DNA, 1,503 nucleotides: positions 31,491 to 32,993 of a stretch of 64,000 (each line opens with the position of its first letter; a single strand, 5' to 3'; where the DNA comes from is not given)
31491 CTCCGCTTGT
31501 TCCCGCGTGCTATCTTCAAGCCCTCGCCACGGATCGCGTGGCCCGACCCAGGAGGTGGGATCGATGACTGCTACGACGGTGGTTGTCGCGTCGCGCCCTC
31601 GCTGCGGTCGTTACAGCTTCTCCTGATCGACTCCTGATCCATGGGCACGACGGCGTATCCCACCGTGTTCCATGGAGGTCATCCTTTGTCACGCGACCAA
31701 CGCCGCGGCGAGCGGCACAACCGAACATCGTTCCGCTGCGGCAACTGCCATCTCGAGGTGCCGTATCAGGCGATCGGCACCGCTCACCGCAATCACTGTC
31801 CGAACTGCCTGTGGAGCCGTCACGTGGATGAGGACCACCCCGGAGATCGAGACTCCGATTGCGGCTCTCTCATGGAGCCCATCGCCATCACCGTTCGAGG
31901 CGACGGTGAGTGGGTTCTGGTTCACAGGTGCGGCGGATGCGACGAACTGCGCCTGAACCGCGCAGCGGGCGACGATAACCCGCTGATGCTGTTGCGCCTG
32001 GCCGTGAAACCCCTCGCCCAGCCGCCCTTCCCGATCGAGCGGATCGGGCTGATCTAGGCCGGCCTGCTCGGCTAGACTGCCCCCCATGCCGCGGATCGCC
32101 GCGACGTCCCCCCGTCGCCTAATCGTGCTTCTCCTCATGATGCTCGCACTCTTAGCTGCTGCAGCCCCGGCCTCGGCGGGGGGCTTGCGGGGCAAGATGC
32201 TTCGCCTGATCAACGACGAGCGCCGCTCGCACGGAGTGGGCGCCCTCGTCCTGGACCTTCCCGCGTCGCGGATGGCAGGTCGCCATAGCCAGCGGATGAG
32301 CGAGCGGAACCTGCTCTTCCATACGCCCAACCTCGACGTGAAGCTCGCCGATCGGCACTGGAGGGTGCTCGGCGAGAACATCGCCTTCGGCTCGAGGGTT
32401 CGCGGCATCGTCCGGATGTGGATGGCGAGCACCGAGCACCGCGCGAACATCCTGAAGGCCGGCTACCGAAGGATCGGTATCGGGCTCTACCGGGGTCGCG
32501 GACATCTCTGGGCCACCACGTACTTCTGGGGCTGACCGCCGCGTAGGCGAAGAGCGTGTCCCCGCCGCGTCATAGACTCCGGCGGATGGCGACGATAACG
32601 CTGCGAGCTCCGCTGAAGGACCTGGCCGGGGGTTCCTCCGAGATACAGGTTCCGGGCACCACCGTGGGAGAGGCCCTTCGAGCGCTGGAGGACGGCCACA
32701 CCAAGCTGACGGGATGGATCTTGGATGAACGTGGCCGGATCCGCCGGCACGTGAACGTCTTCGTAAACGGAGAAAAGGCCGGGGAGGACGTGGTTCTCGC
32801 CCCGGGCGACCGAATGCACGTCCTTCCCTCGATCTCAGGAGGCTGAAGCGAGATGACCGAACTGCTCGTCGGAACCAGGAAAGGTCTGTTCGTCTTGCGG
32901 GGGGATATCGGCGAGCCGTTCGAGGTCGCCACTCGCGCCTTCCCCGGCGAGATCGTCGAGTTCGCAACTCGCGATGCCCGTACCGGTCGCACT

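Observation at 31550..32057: Leader-peptide translational attenuator in front of an RNHCP-domain gene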

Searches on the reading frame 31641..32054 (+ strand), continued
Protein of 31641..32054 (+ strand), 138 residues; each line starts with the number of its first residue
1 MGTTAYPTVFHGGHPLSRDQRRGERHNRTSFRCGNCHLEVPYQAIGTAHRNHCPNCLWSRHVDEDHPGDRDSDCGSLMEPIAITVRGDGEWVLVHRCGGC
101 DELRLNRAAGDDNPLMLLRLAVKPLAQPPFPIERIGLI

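Call 69: search_protein_families(library=pfam, proteins=[P0130, P0133, P0143, P0158, P0144, P0146, P0129, P0132, P0196, P0180], max_evalue=0.001)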
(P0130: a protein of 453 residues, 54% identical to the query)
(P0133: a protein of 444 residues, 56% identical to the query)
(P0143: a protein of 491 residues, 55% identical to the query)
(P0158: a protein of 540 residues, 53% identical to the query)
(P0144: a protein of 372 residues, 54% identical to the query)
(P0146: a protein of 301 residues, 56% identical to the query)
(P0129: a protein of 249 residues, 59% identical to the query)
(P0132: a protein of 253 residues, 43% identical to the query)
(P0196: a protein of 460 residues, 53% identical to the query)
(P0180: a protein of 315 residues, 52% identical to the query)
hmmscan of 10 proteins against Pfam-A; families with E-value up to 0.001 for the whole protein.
P0130 (453 aa): 3 families
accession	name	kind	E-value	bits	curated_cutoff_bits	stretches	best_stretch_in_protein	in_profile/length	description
PF03193.22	RsgA_GTPase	-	1.4e-46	159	30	1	75-248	1-173/174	RsgA GTPase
PF12647.12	RNHCP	-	4.2e-38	129.6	24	1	333-420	2-89/90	RNHCP domain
PF01926.29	MMR_HSR1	-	0.00059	20.4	21.9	1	186-248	3-57/113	50S ribosome-binding GTPase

P0133 (444 aa): 6 families
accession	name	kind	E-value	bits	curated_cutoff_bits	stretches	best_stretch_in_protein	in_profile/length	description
PF03193.22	RsgA_GTPase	-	1.5e-53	181.7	30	1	76-250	1-173/174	RsgA GTPase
PF12647.12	RNHCP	-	1.3e-38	131.2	24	1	333-421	2-90/90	RNHCP domain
PF01926.29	MMR_HSR1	-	1.5e-07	31.9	21.9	1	187-246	3-58/113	50S ribosome-binding GTPase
PF16745.11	RsgA_N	-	2.3e-06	27.7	27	1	20-73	1-54/54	RsgA N-terminal domain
PF02421.24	FeoB_N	-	3.1e-05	24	27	0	187-248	4-60/156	Ferrous iron transport protein B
PF00005.33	ABC_tran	-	0.00072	20.6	25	0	182-214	10-42/137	ABC transporter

P0143 (491 aa): 4 families
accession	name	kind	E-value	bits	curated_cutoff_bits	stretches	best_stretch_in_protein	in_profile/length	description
PF03193.22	RsgA_GTPase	-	1e-41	143.1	30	1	116-305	1-173/174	RsgA GTPase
PF12647.12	RNHCP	-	6e-36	122.7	24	1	384-469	3-89/90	RNHCP domain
PF00009.33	GTP_EFTU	-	8.6e-06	25.9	26.5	0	138-221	90-179/188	Elongation factor Tu GTP binding domain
PF01926.29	MMR_HSR1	-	4.4e-05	24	21.9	1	230-301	3-58/113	50S ribosome-binding GTPase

P0158 (540 aa): 6 families
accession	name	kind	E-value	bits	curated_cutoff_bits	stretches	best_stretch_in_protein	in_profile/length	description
PF03193.22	RsgA_GTPase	-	4.9e-49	166.9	30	1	162-356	1-173/174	RsgA GTPase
PF12647.12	RNHCP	-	3.5e-35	120.3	24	1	430-518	2-90/90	RNHCP domain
PF00009.33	GTP_EFTU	-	9.4e-06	25.8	26.5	0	184-271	90-182/188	Elongation factor Tu GTP binding domain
PF01926.29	MMR_HSR1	-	1.7e-05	25.3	21.9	1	276-352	2-58/113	50S ribosome-binding GTPase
PF02421.24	FeoB_N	-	4.2e-05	23.6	27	0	209-269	97-154/156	Ferrous iron transport protein B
PF00071.28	Ras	-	0.00035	20.6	21.6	0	216-267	103-152/162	Ras family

P0144 (372 aa): 4 families
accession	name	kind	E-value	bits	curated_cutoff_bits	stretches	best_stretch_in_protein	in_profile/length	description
PF12647.12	RNHCP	-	8.4e-38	128.7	24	1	262-349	2-89/90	RNHCP domain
PF03193.22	RsgA_GTPase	-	1.9e-20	73.8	30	1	17-180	3-173/174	RsgA GTPase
PF01926.29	MMR_HSR1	-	4.7e-07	30.4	21.9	1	126-176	2-58/113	50S ribosome-binding GTPase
PF13521.12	AAA_28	-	0.0006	20.5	27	0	127-146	3-22/164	AAA domain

P0146 (301 aa): 3 families
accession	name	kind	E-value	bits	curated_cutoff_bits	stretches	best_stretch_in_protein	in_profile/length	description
PF12647.12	RNHCP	-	5e-38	129.4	24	1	179-266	2-89/90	RNHCP domain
PF03193.22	RsgA_GTPase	-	3.3e-12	47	30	1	1-90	82-171/174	RsgA GTPase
PF09723.15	Zn_ribbon_8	-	0.0001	22.7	34.4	0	181-206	6-32/41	Zinc ribbon domain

P0129 (249 aa): 1 family
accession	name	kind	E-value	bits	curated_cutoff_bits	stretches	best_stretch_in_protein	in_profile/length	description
PF12647.12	RNHCP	-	1.6e-40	137.4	24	1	22-110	2-90/90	RNHCP domain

P0132 (253 aa): 1 family
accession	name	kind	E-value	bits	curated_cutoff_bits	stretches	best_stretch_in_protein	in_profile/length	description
PF12647.12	RNHCP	-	3e-48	162.2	24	2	151-238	2-89/90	RNHCP domain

P0196 (460 aa): 3 families
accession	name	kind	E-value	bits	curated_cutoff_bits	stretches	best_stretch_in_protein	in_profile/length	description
PF12647.12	RNHCP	-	3.7e-29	101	24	1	143-229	3-89/90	RNHCP domain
PF00805.28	Pentapeptide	-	2.9e-21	75.1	20.2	3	61-97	2-38/40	Pentapeptide repeats (8 copies)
PF13599.13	Pentapeptide_4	-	1.1e-18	67.4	38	2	41-107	12-78/78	Pentapeptide repeat region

P0180 (315 aa): 6 families
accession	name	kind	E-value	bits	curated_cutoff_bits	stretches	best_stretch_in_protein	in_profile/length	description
PF12647.12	RNHCP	-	1e-38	131.6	24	1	194-282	2-90/90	RNHCP domain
PF03193.22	RsgA_GTPase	-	5.7e-12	46.2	30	1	2-115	55-173/174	RsgA GTPase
PF02421.24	FeoB_N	-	1.4e-05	25.1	27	1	55-123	2-68/156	Ferrous iron transport protein B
PF01926.29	MMR_HSR1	-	2.8e-05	24.6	21.9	1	56-130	2-73/113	50S ribosome-binding GTPase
PF13173.12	AAA_14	-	0.00064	20.2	27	0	54-90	3-28/129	AAA domain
PF12775.13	AAA_7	-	0.00068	19.7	25.8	0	35-79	14-61/181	P-loop containing dynein motor region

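Call 70: search_protein_families(library=pfam, proteins=[P0141, P0150, P0154, P0155, P0156, P0168, P0171, P0173, P0187, P0176], max_evalue=0.00001)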
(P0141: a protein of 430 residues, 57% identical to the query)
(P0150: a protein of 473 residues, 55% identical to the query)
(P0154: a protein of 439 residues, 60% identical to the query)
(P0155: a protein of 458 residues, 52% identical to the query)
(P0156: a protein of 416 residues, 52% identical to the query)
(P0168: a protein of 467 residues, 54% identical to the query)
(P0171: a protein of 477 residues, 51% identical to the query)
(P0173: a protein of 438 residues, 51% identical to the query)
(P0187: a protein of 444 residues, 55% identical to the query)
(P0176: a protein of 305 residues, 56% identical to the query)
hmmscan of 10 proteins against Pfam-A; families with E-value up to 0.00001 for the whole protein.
P0141 (430 aa): 3 families
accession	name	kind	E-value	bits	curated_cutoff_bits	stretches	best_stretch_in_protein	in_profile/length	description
PF12647.12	RNHCP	-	3.1e-37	126.9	24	1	320-407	2-89/90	RNHCP domain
PF03193.22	RsgA_GTPase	-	1.7e-20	74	30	1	67-233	1-173/174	RsgA GTPase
PF01926.29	MMR_HSR1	-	8.4e-07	29.5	21.9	1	179-229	1-58/113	50S ribosome-binding GTPase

P0150 (473 aa): 3 families
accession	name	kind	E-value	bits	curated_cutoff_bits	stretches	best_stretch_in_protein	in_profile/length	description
PF03193.22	RsgA_GTPase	-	2.6e-51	174.3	30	1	117-291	1-174/174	RsgA GTPase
PF12647.12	RNHCP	-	1.5e-36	124.6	24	1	361-448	2-89/90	RNHCP domain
PF01926.29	MMR_HSR1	-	1.8e-06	28.5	21.9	1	227-286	2-58/113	50S ribosome-binding GTPase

P0154 (439 aa): 2 families
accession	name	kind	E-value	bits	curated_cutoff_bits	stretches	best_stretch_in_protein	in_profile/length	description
PF03193.22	RsgA_GTPase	-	4.3e-45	154.1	30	1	77-254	1-173/174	RsgA GTPase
PF12647.12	RNHCP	-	3e-36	123.7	24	1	328-412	4-89/90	RNHCP domain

P0155 (458 aa): 6 families
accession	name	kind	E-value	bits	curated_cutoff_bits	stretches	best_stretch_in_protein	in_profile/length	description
PF03193.22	RsgA_GTPase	-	2.8e-46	157.9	30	1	110-286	2-173/174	RsgA GTPase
PF12647.12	RNHCP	-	4.2e-36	123.2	24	1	351-437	3-89/90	RNHCP domain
PF01926.29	MMR_HSR1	-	2e-09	38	21.9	1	221-282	1-58/113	50S ribosome-binding GTPase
PF02421.24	FeoB_N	-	4e-07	30.1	27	0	221-266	2-49/156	Ferrous iron transport protein B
PF00009.33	GTP_EFTU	-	2.1e-06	27.9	26.5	0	131-217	90-182/188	Elongation factor Tu GTP binding domain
PF00005.33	ABC_tran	-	3.1e-06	28.3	25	1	216-256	8-47/137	ABC transporter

P0156 (416 aa): 2 families
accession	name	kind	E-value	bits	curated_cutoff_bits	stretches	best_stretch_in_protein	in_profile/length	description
PF12647.12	RNHCP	-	6.3e-38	129.1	24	1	303-391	2-90/90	RNHCP domain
PF03193.22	RsgA_GTPase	-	7.6e-15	55.6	30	1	75-245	1-173/174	RsgA GTPase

P0168 (467 aa): 4 families
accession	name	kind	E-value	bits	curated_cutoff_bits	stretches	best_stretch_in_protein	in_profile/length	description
PF03193.22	RsgA_GTPase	-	4.8e-50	170.2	30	1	80-255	2-174/174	RsgA GTPase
PF12647.12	RNHCP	-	1.5e-38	131.1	24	1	353-440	2-89/90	RNHCP domain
PF01926.29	MMR_HSR1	-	2.6e-08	34.4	21.9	1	189-270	1-75/113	50S ribosome-binding GTPase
PF00005.33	ABC_tran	-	3.3e-06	28.2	25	1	184-252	8-79/137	ABC transporter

P0171 (477 aa): 4 families
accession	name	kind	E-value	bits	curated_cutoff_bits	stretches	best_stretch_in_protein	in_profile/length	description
PF03193.22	RsgA_GTPase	-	3.6e-54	183.6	30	1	83-263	1-173/174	RsgA GTPase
PF12647.12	RNHCP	-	2.2e-37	127.3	24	1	373-459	3-89/90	RNHCP domain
PF00009.33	GTP_EFTU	-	3e-08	33.9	26.5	1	105-195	90-183/188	Elongation factor Tu GTP binding domain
PF01926.29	MMR_HSR1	-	9.8e-06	26.1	21.9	0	199-263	2-57/113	50S ribosome-binding GTPase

P0173 (438 aa): 2 families
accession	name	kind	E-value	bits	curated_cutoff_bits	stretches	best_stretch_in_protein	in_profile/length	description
PF12647.12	RNHCP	-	4.7e-37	126.3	24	1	328-415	2-89/90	RNHCP domain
PF03193.22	RsgA_GTPase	-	1.6e-16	61.1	30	1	75-244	1-173/174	RsgA GTPase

P0187 (444 aa): 4 families
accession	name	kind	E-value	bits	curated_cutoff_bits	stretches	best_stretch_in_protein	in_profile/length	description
PF03193.22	RsgA_GTPase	-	5.8e-39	134.1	30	1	69-244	1-170/174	RsgA GTPase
PF12647.12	RNHCP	-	2.5e-36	123.9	24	1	335-419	4-89/90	RNHCP domain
PF00009.33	GTP_EFTU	-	2.1e-06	27.9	26.5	0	97-177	96-182/188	Elongation factor Tu GTP binding domain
PF01926.29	MMR_HSR1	-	5.3e-06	27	21.9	1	183-249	3-64/113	50S ribosome-binding GTPase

P0176 (305 aa): 3 families
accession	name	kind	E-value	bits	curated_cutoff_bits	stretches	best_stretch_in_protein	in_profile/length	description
PF12647.12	RNHCP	-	1.3e-35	121.6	24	1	196-282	3-89/90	RNHCP domain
PF03193.22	RsgA_GTPase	-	4.3e-35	121.5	30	1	2-117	60-173/174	RsgA GTPase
PF01926.29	MMR_HSR1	-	1.9e-07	31.6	21.9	1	53-113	2-58/113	50S ribosome-binding GTPase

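Call 71: list_cluster_members(proteins=[P0133, P0158, P0130, P0196, P0132])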
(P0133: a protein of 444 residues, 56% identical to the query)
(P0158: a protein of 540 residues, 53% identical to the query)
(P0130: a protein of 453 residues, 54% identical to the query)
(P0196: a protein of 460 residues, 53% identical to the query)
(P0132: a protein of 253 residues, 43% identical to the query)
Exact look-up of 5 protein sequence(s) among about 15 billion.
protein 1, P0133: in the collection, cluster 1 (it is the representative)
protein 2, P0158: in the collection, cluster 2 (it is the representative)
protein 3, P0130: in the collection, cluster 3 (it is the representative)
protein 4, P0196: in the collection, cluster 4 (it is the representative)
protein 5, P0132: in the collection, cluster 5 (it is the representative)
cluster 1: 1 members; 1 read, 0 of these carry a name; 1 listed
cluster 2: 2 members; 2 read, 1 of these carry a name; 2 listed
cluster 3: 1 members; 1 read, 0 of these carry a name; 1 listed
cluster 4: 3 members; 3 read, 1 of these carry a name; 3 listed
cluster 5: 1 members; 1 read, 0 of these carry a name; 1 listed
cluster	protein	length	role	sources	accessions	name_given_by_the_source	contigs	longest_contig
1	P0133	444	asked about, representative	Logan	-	-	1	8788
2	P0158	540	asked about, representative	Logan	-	-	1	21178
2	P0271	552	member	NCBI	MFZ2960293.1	MAG: ribosome small subunit-dependent GTPase A [Candidatus Ozemobacteraceae bacterium]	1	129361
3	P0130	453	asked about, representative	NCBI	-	-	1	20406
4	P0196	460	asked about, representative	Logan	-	-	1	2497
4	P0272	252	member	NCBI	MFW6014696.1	MAG: hypothetical protein ACOCQG_05960 [Candidatus Nanoarchaeia archaeon]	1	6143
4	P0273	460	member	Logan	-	-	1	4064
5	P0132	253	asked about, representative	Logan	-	-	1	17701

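Call 75: search_solved_structures(query=A4, max_evalue=10, show_alignments=2)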
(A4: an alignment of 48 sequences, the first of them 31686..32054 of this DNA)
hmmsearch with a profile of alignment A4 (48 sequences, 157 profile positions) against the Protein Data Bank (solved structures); distinct sequences matched with E-value up to 10: 7.
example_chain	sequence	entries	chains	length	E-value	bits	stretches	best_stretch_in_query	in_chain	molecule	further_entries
4qiw_P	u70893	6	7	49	0.045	16.6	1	38-67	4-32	DNA-directed RNA polymerase subunit P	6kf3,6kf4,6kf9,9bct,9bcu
3tbk_A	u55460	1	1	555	0.59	13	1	82-140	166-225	RIG-I Helicase Domain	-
36rp_P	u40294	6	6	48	0.89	12.4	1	39-67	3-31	DNA-directed RNA polymerase subunit Rpo12 | DNA-directed RNA polymerase subunit P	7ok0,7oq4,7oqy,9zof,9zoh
3f7s_A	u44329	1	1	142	1.1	12.1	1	75-105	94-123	uncharacterized NTF2-like protein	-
1vd4_A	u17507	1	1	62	2.8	10.8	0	33-53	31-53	Transcription initiation factor IIE, alpha subunit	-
1x4k_A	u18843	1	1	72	6.1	9.7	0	20-71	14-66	Skeletal muscle LIM-protein 3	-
8byq_W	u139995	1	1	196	8.6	9.2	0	31-48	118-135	General transcription factor IIE subunit 1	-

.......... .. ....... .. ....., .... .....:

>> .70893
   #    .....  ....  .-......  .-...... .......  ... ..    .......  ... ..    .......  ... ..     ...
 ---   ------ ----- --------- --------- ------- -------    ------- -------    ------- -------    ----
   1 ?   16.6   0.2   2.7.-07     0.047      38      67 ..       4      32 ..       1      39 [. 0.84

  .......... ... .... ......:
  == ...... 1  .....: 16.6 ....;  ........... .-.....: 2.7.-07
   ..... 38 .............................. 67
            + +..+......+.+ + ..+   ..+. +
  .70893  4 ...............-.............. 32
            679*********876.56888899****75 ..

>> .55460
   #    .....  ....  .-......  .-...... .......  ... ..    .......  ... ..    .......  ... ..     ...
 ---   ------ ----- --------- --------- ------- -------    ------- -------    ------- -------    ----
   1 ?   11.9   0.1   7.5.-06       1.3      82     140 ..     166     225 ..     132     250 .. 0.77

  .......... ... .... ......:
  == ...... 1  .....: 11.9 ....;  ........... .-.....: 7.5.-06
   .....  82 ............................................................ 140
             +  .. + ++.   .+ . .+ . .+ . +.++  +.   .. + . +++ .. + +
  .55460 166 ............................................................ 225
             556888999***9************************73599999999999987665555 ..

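Call 78: predict_structure(alignment_id=A4)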
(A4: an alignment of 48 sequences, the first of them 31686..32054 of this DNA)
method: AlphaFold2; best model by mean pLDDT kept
length: 123 residues; sequences in the alignment: 48
mean_pLDDT: 86.0   pTM: 0.74
mean pLDDT of the five models: 86.0, 85.7, 81.5, 81.5, 81.5
residues with pLDDT >= 90: 71; 70-90: 34; 50-70: 15; < 50: 3
segments of 3 or more residues with pLDDT < 50: none
pLDDT, mean of each block of 10 residues (from residue 1): 51 87 92 87 88 73 97 95 95 94 93 82 80
secondary structure, 60 per line:
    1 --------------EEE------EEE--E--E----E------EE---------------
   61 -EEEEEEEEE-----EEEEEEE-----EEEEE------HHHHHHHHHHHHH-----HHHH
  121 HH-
elements in order: E15-17 E24-26 E62-70 E76-82 E88-92 H99-111 H117-122

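Call 80: fold_search(model_id=the predicted structure, library=pdb)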
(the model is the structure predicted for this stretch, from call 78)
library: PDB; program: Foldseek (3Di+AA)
matches with E <= 10: 439; with E <= 0.001: 0
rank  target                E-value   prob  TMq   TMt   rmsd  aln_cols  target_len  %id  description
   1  4c2m_X                2.5e-01  0.30  0.27  0.28  27.3       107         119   10  Structure of RNA polymerase I at 2.8 A resolution (released 2013-10-23)
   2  7oba_I                2.6e-01  0.28  0.27  0.31  28.6        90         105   11  Cryo-EM structure of human RNA Polymerase I in complex with RRN3 (released 2021-12-08)
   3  4c2m_I                3.8e-01  0.18  0.26  0.26  28.4       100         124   11  Structure of RNA polymerase I at 2.8 A resolution (released 2013-10-23)
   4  7obb_I                5.1e-01  0.20  0.27  0.31  28.1        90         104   11  Cryo-EM structure of human RNA Polymerase I Open Complex (released 2021-12-08)
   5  6hls_I                5.1e-01  0.14  0.24  0.27  26.1        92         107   13  Yeast apo RNA polymerase I* (released 2019-04-03)
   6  8z12                  5.4e-01  0.77  0.22  0.07   1.6        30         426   23  Crystal structure of WT DiatB (released 2025-02-19)
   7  7z2z_I                7.3e-01  0.13  0.24  0.27  26.5        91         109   19  Structure of yeast RNA Polymerase III-DNA-Ty1 integrase complex (Pol III-DNA-IN1) at 3.1 A (released 2023-04-05)
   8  4v6w_AE               9.2e-01  0.07  0.22  0.11  15.4       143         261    8  Structure of the D. melanogaster 80S ribosome (released 2014-07-09)
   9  6hq9_B                9.8e-01  0.69  0.23  0.45   1.8        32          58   19  Crystal structure of the Tudor domain of human ERCC6-L2 (released 2018-10-17)
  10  8z17                  9.8e-01  0.60  0.21  0.07   1.6        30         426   23  Crystal structure of DiatB mutant R360A (released 2025-02-19)
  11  8qlx                  1.1e+00  0.60  0.23  0.21   2.3        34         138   20  Magnaporthe grisea Woronin Body Major protein crystallized in cellulo (released 2024-10-02)
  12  4bb7_D                1.2e+00  0.18  0.23  0.13   8.5        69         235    7  Crystal structure of the yeast Rsc2 BAH domain (released 2013-08-14)
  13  6hq9_A                1.2e+00  0.28  0.24  0.46   9.2        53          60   24  Crystal structure of the Tudor domain of human ERCC6-L2 (released 2018-10-17)
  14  4bb7_C                1.2e+00  0.18  0.23  0.13   8.6        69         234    9  Crystal structure of the yeast Rsc2 BAH domain (released 2013-08-14)
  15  9hiz_R                1.3e+00  0.38  0.27  0.43   3.3        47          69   13  Complex of the Nanofitin Sac7d-C3(C24A) with a human IgG1 Fc fragment (released 2025-07-23)
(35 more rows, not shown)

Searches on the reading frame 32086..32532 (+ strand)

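Call 3: search_protein_families(library=pfam, proteins=[window:32086-32532:+], max_evalue=0.01)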
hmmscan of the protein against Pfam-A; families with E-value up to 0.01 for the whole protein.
window:32086-32532:+ (149 aa): 1 family
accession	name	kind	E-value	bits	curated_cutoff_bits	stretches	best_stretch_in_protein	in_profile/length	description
PF00188.32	CAP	-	5.3e-15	56.7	21.1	1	39-140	1-108/117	Cysteine-rich secretory protein family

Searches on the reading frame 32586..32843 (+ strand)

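Call 82: search_protein_families(library=pfam, proteins=[window:32586-32843:+], max_evalue=0.001)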
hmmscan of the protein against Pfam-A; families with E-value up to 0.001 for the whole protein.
window:32586-32843:+ (86 aa): 1 family
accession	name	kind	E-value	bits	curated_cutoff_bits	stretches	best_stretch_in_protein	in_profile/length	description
PF02597.26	ThiS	-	7.3e-10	39.7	22.5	1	5-86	2-76/76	ThiS family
